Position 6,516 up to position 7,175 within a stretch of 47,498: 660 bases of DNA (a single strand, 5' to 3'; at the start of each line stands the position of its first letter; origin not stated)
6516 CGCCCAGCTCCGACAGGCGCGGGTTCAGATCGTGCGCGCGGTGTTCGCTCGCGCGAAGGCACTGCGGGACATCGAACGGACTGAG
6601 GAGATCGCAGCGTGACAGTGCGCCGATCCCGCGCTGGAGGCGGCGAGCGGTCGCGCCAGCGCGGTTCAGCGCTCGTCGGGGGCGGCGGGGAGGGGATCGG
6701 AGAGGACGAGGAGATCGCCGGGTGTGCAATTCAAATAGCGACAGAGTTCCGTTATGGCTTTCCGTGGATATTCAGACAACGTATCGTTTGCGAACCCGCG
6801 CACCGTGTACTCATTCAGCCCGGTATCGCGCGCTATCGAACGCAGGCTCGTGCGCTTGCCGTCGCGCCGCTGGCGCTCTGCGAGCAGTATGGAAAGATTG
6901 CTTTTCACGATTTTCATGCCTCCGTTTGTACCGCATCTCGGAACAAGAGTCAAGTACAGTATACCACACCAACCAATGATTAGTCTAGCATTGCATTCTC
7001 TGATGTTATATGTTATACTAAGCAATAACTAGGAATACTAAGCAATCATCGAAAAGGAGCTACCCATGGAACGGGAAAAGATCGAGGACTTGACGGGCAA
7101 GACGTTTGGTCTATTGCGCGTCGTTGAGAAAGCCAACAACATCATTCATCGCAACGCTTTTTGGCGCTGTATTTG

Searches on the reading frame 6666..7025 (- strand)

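Call 90: search_protein_families(library=pfam, proteins=[window:6666-7025:-], max_evalue=1)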
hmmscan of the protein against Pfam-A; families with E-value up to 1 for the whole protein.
window:6666-7025:- (119 aa): 3 families
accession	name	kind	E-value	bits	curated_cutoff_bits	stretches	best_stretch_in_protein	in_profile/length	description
PF13443.12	HTH_26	-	5.1e-11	43.1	22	1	57-109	12-61/63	Cro/C1-type HTH DNA-binding domain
PF21261.3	RRP40_N_mamm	-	0.11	13.2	27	1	7-42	39-74/75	Mammalian exosome complex component RRP40, N-terminal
PF13413.12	HTH_25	-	0.14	12.5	24.6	1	51-90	3-42/62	Helix-turn-helix domain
